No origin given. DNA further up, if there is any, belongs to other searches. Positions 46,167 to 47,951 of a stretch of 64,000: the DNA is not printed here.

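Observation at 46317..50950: Tandem triplication of standalone adenylate-forming (ANL) ligase genes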

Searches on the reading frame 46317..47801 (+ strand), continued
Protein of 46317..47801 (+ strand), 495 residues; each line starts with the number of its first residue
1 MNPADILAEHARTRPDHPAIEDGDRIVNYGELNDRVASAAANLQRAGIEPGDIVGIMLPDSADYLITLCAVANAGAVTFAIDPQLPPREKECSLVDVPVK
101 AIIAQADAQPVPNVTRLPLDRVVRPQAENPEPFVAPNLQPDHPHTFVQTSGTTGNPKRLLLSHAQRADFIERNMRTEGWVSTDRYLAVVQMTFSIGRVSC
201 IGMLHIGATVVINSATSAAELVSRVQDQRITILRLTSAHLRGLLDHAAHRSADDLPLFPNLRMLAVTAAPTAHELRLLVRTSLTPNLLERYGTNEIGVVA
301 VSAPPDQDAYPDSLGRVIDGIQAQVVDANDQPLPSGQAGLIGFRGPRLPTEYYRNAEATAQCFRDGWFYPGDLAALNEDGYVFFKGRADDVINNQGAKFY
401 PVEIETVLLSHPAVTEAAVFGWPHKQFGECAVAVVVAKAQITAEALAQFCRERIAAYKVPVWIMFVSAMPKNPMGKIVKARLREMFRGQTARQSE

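Call 17: find_encoding_contigs(protein=P0055, flank=10000, max_places=2)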
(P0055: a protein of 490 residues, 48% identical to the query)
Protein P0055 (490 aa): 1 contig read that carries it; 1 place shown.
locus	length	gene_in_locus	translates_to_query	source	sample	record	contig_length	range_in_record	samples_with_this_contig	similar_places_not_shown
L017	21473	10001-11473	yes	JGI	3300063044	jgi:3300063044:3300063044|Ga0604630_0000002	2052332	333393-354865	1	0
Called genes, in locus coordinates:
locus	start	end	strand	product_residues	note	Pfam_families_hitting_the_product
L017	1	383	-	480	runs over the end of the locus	PF12161:HsdM_N, PF02384:N6_Mtase, PF01170:UPF0020, PF13847:Methyltransf_31 (weak), PF07669:Eco57I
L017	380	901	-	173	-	-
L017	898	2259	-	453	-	PF01420:Methylase_S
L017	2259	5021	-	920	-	PF00270:DEAD, PF04851:ResIII, PF18766:SWI2_SNF2, PF08463:EcoEI_R_C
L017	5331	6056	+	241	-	-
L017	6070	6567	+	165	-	-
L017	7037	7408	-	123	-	PF07366:SnoaL, PF13577:SnoaL_4 (weak), PF14534:DUF4440 (weak), PF12680:SnoaL_2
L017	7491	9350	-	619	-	PF07478:Dala_Dala_lig_C (faint), PF08443:RimK (faint)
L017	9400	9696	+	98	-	-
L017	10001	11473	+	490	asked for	PF00501:AMP-binding, PF13193:AMP-binding_C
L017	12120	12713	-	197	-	-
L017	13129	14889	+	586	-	PF00211:Guanylate_cyc, PF00515:TPR_1 (faint), PF07719:TPR_2 (faint), PF13181:TPR_8 (faint), PF13424:TPR_12 (faint), PF13428:TPR_14 (faint), PF13431:TPR_17 (faint), PF14559:TPR_19 (faint), +1 more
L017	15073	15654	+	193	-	-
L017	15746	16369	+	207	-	-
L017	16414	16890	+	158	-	-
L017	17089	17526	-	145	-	-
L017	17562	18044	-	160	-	-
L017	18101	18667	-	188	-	PF00440:TetR_N, PF08359:TetR_C_4 (weak)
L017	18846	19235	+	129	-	-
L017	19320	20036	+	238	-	-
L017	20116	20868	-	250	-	PF00211:Guanylate_cyc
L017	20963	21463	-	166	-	PF00903:Glyoxalase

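Call 18: find_encoding_contigs(protein=P0009, flank=10000, max_places=2)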
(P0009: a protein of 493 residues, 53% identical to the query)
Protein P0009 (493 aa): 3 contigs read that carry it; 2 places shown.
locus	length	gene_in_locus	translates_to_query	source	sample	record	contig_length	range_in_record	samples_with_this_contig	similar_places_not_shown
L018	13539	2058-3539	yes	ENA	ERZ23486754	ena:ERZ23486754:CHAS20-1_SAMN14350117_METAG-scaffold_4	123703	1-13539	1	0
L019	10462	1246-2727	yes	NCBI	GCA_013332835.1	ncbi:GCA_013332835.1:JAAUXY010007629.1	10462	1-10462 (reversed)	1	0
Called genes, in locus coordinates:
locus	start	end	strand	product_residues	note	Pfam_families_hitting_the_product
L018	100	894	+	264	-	PF01914:MarC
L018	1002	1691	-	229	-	PF06035:Peptidase_C93, PF04473:DUF553 (weak)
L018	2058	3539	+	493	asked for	PF00501:AMP-binding, PF13193:AMP-binding_C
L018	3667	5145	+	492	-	PF00501:AMP-binding, PF13193:AMP-binding_C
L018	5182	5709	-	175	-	PF20057:DUF6456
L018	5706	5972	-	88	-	-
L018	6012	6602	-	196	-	PF01726:LexA_DNA_bind (faint)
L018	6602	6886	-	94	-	PF05866:RusA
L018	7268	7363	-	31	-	-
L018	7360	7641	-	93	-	-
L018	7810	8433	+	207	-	PF12844:HTH_19 (faint), PF13560:HTH_31 (weak), PF20432:Xre-like-HTH (weak), PF01381:HTH_3, PF00717:Peptidase_S24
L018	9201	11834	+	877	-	PF03176:MMPL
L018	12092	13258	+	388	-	PF04055:Radical_SAM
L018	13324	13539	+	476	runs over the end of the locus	PF02310:B12-binding (faint), PF04055:Radical_SAM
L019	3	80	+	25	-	?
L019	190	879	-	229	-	PF06035:Peptidase_C93, PF04473:DUF553 (weak)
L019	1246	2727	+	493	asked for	PF00501:AMP-binding, PF13193:AMP-binding_C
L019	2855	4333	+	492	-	PF00501:AMP-binding, PF13193:AMP-binding_C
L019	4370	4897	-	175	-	PF20057:DUF6456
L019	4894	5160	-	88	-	-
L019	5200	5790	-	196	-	PF01726:LexA_DNA_bind (faint)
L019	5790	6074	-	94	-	PF05866:RusA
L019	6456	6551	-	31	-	-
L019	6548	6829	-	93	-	-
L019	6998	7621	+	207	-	PF12844:HTH_19 (faint), PF13560:HTH_31 (weak), PF20432:Xre-like-HTH (weak), PF01381:HTH_3, PF00717:Peptidase_S24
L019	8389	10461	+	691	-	?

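Call 19: search_solved_structures(query=window:46317-47801:+, max_evalue=1e-40, show_alignments=2)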
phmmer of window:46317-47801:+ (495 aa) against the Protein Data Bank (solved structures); distinct sequences matched with E-value up to 1e-40: 21.
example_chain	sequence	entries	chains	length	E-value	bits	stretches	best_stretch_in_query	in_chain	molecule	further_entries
8r2q_A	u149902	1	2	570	1.6e-55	192.2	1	6-485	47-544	Probable fatty-acid-CoA ligase FadD5 (Fatty-acid-CoA synthetase) (Fatty-acid-CoA synthase)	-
8weu_A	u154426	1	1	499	3.5e-53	184.5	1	10-486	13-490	Fatty-acyl-CoA synthase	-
8wev_A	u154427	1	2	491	5.3e-53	183.9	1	10-486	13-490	Feruloyl-CoA Synthetase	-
6mfy_A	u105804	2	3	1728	3.2e-52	181.3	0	9-482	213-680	Linear gramicidin synthase subunit A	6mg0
9be3_A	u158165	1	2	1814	3.9e-52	181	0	9-482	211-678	Linear gramicidin synthase subunit A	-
6mfz_A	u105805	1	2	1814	3.9e-52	181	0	9-482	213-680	Linear gramicidin synthase subunit A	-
9be4_A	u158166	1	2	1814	3.9e-52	181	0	9-482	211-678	Linear gramicidin synthase subunit A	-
9meh_A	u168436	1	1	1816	3.9e-52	181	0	9-482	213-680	Linear gramicidin synthase subunit A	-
3ivr_A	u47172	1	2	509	2.6e-47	165.1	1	4-484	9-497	Putative long-chain-fatty-acid CoA ligase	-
6qjz_A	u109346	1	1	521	4e-45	157.9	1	8-486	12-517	oxalyl CoA-synthetase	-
5ie0_A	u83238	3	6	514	8.5e-44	153.5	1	7-482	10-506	Oxalate--CoA ligase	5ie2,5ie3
3r44_A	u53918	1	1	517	3.7e-43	151.4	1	24-488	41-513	fatty acyl CoA synthetase FADD13 (FATTY-ACYL-CoA SYNTHETASE)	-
4wv3_A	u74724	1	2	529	3.9e-43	151.3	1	2-485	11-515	Anthranilate-CoA ligase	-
6e8o_A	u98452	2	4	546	6.7e-43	150.6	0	126-485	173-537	2,3-dihydroxybenzoate-AMP ligase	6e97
4gxq_A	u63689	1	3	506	1.4e-42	149.5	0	286-487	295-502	Malonyl CoA synthetase, Benzoate-CoA ligase Chimeric protein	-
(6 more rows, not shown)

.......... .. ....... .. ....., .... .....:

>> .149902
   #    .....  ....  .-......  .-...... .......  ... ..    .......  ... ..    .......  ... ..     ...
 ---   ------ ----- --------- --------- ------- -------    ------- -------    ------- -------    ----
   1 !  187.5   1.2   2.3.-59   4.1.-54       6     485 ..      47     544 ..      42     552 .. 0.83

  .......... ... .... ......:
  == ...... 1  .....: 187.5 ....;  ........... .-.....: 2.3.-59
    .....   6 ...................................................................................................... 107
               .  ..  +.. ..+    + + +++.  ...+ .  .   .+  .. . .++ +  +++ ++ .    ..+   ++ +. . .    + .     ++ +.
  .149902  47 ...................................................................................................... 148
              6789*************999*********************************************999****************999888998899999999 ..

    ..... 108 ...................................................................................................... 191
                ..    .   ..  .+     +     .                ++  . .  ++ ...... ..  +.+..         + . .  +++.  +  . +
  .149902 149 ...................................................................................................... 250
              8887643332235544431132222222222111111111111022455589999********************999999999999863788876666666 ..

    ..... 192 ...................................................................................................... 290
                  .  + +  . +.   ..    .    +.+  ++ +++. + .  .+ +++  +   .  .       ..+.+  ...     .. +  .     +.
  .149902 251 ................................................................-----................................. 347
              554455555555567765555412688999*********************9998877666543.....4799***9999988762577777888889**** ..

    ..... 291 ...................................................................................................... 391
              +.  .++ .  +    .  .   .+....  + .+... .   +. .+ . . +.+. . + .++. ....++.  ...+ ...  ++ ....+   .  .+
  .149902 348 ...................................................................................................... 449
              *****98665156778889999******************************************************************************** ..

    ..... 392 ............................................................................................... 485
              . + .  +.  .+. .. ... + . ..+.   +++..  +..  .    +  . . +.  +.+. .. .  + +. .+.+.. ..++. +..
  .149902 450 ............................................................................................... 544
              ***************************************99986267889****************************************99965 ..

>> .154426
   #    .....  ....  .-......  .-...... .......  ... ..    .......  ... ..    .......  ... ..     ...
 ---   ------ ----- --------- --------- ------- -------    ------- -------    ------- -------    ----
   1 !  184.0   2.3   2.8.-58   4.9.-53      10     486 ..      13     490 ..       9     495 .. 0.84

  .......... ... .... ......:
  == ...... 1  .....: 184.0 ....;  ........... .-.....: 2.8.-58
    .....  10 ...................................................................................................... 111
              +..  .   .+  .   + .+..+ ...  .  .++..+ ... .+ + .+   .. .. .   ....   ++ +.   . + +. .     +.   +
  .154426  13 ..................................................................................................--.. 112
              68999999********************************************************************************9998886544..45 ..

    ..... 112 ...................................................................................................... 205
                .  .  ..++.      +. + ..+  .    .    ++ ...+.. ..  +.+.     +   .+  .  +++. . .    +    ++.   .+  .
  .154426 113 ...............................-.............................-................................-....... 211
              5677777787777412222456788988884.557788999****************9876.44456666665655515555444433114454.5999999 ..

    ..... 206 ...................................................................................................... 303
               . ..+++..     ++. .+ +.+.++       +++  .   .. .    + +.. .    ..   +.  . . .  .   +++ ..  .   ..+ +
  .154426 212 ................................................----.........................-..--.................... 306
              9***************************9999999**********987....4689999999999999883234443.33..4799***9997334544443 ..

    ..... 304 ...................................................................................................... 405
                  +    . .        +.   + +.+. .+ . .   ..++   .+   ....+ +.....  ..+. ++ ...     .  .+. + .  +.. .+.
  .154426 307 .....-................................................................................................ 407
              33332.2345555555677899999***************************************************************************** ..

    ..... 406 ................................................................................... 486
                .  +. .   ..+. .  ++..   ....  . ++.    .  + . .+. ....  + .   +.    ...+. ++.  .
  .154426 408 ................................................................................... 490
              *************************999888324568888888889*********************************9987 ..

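Call 21: find_related_loci(query=A2, collection=metagenome_contigs, flank=10000)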
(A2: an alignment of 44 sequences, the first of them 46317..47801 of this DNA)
Query A2 (495 aa) in metagenome_contigs; peptide patterns used: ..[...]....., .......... (x = any residue, [..] = any of these).
600 stretches matched a pattern (row limit reached: there are more); 514 encode a relative of the query (tblastn E <= 1e-3); the best 80 are kept; 80 distinct loci.
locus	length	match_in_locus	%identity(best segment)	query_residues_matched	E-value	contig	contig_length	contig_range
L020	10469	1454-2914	54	1-494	3e-168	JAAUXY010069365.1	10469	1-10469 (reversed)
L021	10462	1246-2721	53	1-494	7e-168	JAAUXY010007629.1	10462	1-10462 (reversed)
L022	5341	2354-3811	51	1-493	2e-163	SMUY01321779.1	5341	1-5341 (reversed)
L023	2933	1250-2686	52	1-486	3e-164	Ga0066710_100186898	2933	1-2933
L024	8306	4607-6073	48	1-495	1e-145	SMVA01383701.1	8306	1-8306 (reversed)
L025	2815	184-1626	47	1-487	9e-152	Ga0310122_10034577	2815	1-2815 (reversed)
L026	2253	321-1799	45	1-493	2e-144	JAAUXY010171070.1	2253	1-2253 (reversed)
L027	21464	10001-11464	46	1-495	7e-134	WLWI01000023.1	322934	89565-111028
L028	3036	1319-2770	46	1-487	6e-130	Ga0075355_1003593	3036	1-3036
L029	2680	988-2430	44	7-494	2e-126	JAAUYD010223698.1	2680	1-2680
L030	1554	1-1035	54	138-486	2e-130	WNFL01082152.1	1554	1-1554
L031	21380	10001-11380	45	1-487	4e-118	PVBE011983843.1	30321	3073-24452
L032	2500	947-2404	42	1-487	1e-120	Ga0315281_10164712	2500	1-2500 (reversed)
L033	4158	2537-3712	41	94-495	9e-102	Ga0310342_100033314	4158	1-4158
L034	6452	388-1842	34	1-489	6e-100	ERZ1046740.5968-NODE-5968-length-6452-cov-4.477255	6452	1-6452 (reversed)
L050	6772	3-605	61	295-494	2e-80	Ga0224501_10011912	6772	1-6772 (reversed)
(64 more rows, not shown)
